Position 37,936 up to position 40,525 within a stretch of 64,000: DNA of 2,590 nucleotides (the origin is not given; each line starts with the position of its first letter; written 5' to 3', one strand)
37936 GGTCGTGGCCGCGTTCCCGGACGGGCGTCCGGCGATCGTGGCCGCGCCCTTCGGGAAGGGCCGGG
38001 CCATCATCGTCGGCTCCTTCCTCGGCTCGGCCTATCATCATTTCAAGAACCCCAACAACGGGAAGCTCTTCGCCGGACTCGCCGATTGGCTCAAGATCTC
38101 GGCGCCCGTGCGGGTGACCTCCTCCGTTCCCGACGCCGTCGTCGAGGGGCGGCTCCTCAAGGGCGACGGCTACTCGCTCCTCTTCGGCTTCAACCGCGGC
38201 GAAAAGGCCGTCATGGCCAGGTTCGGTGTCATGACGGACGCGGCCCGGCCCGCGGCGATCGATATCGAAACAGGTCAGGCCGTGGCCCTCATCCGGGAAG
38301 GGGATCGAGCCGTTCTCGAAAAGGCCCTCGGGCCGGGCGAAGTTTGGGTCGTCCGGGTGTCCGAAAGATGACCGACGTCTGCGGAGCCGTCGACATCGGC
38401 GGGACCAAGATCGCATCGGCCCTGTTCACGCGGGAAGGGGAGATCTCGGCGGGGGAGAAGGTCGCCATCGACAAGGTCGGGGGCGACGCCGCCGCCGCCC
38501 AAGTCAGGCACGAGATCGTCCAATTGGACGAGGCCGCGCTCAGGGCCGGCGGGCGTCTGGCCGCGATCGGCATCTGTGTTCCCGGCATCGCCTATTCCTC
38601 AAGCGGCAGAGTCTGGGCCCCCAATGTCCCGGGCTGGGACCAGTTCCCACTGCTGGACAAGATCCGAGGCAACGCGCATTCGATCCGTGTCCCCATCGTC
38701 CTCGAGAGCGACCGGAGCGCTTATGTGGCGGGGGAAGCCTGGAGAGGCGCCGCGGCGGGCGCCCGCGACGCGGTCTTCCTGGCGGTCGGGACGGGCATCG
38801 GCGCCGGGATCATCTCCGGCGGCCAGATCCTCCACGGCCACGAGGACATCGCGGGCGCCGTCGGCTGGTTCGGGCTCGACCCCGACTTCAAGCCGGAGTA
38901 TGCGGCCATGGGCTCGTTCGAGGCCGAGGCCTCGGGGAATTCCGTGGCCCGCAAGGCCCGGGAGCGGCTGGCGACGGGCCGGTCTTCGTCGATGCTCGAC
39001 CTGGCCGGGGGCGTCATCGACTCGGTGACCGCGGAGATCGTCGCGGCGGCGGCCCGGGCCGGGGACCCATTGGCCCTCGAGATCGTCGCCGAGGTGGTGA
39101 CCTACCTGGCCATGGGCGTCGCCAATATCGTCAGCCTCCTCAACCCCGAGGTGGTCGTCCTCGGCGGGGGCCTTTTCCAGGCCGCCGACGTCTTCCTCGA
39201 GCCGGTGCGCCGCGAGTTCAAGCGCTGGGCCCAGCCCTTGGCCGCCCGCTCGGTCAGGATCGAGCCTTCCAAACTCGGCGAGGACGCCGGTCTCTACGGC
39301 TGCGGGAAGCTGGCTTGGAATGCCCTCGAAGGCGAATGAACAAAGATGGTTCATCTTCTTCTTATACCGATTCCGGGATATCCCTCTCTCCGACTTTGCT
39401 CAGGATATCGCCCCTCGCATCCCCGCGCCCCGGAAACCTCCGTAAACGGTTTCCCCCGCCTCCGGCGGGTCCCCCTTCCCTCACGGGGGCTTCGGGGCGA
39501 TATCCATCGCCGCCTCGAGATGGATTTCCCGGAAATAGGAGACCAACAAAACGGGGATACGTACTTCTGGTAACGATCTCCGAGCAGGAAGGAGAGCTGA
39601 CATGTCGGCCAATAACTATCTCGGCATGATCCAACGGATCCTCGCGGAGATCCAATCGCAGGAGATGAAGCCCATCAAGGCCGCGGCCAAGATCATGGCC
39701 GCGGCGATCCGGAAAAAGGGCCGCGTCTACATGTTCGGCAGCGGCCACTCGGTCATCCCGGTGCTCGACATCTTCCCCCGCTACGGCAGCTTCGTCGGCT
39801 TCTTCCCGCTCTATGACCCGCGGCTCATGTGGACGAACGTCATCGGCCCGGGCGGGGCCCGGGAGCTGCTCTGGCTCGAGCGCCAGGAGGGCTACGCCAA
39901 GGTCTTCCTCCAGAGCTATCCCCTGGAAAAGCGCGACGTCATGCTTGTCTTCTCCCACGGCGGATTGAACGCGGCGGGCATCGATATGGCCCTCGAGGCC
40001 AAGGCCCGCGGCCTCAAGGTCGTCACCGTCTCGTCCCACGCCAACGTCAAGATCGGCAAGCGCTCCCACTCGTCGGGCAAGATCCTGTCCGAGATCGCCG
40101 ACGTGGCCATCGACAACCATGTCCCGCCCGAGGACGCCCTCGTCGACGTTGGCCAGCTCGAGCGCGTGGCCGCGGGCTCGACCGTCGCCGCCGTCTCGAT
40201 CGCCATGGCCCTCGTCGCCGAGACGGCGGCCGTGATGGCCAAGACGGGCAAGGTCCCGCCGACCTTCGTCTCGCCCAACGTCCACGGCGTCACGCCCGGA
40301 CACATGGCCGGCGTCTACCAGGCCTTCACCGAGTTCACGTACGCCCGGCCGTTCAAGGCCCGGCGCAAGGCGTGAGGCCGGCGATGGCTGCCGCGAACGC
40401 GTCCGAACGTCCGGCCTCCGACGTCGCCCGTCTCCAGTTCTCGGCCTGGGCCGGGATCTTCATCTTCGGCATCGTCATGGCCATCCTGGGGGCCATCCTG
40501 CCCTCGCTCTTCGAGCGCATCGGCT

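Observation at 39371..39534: Novel ~140-nt multi-stem element present twice with compensatory base changes (copy A)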

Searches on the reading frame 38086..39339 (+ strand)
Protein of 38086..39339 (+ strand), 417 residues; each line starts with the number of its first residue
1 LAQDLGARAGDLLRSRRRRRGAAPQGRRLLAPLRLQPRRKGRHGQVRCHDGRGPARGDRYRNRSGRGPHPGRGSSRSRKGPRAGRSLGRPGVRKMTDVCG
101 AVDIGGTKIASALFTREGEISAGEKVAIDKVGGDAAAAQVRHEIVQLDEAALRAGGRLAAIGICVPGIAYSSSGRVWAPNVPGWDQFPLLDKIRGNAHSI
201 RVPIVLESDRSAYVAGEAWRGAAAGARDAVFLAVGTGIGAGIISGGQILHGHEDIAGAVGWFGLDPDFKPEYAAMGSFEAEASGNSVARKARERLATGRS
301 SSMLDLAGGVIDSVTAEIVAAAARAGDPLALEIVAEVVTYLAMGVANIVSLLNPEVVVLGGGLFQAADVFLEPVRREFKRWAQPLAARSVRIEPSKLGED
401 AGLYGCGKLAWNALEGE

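Call 97: search_protein_families(library=pfam, proteins=[window:38086-39339:+], max_evalue=0.00001)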
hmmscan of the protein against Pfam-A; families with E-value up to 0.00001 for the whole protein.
window:38086-39339:+ (417 aa): 2 families
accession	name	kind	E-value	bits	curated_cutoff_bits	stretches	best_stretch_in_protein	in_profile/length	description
PF00480.26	ROK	-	5.4e-47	161.2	22.9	1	99-410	1-291/294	ROK family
PF01869.26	BcrAD_BadFG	-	1.1e-07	32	31.5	0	315-369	180-236/271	BadF/BadG/BcrA/BcrD ATPase family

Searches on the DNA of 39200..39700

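Call 12: search_rna_families(source=window, start=39200, end=39700, threshold=evalue, max_evalue=10)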
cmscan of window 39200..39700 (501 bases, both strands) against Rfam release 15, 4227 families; matches with E-value up to 10: 3.
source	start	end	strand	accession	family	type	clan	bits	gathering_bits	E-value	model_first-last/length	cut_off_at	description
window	39452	39527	+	RF02837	anti-hemB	Gene; sRNA;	-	16.5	49.5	0.27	1-81/81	no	Burkholderia RNA 7 (anti-hemB)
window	39471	39496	+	RF02224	sX5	Gene; sRNA;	-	14.6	50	2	15-37/49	no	Xanthomonadaceae sRNA sX5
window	39649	39696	-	RF01119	sR32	Gene; snRNA; snoRNA; CD-box;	-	9.5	40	6.4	8-57/57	no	Small nucleolar RNA sR32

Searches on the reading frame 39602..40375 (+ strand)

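Call 97: search_protein_families(library=pfam, proteins=[window:39602-40375:+], max_evalue=0.00001)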
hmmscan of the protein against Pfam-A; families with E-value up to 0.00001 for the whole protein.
window:39602-40375:+ (257 aa): 2 families
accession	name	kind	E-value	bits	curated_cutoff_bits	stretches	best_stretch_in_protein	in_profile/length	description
PF13580.11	SIS_2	-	1.8e-40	138.6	27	1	6-145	2-138/138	SIS domain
PF10740.15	DUF2529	-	2.5e-06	27.7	22.3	0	13-47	12-46/169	Domain of unknown function (DUF2529)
